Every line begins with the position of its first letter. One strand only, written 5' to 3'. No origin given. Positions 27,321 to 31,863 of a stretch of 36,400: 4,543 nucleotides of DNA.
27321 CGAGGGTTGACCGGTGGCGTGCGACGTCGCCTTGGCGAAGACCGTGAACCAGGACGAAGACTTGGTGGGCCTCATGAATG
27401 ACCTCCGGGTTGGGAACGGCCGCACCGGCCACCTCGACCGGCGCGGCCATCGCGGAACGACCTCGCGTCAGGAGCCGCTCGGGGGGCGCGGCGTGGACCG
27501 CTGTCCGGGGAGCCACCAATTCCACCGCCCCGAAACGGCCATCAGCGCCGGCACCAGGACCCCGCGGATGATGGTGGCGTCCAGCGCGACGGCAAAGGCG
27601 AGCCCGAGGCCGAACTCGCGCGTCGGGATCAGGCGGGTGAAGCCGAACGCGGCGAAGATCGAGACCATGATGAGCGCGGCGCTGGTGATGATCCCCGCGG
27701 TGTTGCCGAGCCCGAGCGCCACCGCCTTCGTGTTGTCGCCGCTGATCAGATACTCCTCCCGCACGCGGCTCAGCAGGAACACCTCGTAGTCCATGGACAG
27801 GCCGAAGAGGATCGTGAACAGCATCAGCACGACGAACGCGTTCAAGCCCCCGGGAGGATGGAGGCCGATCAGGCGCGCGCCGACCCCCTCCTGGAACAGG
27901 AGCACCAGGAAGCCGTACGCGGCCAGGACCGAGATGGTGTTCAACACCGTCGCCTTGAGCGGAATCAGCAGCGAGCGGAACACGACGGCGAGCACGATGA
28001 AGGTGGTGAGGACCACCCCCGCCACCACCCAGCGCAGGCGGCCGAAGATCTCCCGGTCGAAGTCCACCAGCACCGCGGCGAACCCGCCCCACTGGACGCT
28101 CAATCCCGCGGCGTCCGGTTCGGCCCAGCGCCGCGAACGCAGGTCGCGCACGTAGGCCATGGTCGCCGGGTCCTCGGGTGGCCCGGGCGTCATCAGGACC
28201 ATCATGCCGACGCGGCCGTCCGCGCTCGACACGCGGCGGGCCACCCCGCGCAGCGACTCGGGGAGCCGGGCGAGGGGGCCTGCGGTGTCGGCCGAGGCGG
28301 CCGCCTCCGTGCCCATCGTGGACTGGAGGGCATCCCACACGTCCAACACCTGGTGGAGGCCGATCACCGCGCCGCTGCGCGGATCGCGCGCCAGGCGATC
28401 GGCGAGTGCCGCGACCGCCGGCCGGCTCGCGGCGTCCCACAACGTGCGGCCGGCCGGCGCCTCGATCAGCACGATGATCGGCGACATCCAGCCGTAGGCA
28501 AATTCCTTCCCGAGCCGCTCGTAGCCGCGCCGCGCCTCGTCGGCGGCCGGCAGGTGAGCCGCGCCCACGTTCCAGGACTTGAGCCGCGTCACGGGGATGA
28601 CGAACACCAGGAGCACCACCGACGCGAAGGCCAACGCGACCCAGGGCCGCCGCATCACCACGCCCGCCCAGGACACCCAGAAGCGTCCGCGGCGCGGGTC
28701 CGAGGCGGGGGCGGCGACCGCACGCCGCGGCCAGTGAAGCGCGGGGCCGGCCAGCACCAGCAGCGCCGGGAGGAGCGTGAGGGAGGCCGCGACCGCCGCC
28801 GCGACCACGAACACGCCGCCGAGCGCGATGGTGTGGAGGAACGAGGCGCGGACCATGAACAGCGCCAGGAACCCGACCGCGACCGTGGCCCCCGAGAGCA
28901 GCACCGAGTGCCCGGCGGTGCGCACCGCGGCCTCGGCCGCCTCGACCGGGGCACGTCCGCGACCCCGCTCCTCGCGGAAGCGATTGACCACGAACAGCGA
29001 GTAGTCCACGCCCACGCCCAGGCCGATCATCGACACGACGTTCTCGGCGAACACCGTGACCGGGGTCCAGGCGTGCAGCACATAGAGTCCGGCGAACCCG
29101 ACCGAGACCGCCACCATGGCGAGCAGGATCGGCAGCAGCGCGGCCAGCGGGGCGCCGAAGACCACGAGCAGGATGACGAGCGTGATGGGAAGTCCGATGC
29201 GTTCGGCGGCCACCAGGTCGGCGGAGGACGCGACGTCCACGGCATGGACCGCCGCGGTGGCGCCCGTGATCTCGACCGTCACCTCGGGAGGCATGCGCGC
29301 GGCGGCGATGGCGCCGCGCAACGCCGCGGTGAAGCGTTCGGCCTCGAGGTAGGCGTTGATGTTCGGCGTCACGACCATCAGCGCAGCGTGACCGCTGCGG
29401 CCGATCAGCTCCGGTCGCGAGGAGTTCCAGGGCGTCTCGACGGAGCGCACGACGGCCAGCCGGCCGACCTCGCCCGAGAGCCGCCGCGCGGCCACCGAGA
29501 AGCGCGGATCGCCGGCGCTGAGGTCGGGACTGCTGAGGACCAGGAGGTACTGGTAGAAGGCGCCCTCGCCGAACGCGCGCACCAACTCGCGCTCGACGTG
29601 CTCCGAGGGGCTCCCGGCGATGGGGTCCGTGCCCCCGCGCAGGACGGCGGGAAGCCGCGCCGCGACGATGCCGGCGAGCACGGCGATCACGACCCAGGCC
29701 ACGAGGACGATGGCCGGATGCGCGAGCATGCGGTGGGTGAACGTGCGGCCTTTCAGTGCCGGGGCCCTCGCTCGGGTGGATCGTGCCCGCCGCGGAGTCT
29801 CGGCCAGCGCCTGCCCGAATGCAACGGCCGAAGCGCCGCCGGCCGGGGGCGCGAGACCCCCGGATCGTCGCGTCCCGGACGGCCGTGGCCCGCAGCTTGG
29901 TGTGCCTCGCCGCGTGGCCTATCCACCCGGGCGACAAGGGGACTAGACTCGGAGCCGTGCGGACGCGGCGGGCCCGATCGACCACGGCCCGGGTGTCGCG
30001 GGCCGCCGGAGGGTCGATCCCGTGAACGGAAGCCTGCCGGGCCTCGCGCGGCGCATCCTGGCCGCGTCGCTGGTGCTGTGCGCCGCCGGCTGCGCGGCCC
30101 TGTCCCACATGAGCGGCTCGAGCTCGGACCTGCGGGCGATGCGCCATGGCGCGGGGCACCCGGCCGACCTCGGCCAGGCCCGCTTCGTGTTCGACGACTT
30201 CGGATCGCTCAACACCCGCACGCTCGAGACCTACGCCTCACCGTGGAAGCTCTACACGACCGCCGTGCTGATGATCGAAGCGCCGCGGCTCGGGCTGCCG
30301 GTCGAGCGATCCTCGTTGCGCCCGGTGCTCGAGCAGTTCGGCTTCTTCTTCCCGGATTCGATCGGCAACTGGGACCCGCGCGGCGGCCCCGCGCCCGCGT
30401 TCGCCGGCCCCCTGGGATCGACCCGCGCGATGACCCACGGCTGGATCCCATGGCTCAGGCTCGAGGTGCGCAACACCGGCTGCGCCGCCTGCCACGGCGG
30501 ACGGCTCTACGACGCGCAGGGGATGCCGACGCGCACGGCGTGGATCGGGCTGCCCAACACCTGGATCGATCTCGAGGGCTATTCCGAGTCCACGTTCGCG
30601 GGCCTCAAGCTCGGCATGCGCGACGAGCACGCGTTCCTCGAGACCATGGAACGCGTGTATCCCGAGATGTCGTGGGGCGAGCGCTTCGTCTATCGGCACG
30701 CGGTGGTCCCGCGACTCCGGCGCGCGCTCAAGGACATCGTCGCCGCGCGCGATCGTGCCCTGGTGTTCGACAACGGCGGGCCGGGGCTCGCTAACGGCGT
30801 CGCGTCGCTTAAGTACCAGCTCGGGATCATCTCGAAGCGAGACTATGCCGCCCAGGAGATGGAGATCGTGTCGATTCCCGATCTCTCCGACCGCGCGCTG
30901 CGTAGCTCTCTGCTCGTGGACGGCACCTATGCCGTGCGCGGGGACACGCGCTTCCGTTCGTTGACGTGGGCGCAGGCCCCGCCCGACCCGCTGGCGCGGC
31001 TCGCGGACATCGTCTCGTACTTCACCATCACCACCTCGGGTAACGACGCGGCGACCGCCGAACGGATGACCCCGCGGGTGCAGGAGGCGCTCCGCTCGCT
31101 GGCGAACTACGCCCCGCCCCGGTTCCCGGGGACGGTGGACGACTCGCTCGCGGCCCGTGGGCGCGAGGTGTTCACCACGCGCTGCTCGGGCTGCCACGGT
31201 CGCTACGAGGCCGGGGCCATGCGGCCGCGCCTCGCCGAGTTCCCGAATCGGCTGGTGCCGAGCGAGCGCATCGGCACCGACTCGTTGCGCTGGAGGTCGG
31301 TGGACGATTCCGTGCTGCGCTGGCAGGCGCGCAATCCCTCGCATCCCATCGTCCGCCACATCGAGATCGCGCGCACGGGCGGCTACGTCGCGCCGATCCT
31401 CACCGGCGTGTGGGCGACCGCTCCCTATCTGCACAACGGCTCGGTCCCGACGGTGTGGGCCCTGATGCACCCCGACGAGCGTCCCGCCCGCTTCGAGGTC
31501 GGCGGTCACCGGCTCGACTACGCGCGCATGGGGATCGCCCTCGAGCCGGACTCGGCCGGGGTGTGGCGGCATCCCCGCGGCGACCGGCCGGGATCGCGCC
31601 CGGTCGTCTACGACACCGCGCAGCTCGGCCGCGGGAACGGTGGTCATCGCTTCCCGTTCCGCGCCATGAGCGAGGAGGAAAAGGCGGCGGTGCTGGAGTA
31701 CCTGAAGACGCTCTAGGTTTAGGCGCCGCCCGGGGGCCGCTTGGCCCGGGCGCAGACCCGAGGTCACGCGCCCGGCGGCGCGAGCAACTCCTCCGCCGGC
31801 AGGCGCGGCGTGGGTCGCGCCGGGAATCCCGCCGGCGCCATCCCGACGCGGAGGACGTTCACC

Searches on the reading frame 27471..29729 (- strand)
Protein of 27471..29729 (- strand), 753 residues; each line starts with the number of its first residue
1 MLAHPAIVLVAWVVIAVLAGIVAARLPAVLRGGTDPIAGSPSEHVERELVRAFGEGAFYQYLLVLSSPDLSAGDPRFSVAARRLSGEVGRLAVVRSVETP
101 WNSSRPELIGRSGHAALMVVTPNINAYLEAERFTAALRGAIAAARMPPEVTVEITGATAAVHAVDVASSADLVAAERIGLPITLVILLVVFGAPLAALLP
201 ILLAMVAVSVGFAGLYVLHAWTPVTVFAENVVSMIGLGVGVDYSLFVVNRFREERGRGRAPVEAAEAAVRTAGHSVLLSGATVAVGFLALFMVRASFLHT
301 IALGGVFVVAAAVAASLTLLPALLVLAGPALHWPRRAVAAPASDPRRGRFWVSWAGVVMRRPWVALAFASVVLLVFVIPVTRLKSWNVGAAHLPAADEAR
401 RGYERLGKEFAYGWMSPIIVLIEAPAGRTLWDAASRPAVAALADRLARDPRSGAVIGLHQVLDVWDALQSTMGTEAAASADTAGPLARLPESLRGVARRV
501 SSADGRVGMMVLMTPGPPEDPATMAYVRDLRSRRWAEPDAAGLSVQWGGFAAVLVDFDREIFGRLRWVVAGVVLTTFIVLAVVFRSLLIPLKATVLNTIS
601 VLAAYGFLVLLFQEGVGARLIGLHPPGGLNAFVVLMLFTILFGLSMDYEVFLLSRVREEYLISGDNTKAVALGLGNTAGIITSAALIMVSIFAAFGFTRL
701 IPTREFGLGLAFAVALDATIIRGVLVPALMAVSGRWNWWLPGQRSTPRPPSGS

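Call 47: search_protein_families(library=pfam, proteins=[window:27471-29729:-], max_evalue=0.001)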
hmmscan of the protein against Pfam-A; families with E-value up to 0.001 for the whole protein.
window:27471-29729:- (753 aa): 1 family
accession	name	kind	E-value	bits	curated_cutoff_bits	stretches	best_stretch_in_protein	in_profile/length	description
PF03176.21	MMPL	-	5.8e-83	279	20.5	2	90-362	60-330/333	MMPL family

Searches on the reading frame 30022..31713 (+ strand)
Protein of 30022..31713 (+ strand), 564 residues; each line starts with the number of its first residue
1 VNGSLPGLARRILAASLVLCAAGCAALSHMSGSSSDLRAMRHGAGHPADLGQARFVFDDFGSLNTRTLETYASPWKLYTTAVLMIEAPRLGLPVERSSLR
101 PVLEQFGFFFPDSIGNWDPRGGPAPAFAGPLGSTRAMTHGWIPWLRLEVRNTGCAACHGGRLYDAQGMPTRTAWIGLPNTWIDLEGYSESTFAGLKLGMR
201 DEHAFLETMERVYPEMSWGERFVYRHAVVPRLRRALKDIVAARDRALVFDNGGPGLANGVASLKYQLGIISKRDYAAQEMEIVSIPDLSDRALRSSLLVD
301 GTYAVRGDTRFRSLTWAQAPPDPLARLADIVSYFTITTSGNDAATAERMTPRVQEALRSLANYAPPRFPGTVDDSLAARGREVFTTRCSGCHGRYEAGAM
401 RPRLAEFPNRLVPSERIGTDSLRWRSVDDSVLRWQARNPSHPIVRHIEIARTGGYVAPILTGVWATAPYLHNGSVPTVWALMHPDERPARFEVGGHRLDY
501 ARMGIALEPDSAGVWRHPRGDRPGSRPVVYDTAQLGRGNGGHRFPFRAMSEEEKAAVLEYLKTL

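Call 47: search_protein_families(library=pfam, proteins=[window:30022-31713:+], max_evalue=0.001)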
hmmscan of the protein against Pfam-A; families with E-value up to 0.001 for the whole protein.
window:30022-31713:+ (564 aa): 3 families
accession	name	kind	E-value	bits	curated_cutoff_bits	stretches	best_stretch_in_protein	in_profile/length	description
PF21419.2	RoxA-like_Cyt-c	-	2.7e-22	78.5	26.7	1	454-491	1-38/39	RoxA-like, cytochrome c-like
PF00034.26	Cytochrom_C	-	8.8e-08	33.8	21.3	0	377-410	1-36/90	Cytochrome c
PF13442.11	Cytochrome_CBB3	-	1.3e-06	29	27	0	377-406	3-29/68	Cytochrome C oxidase, cbb3-type, subunit III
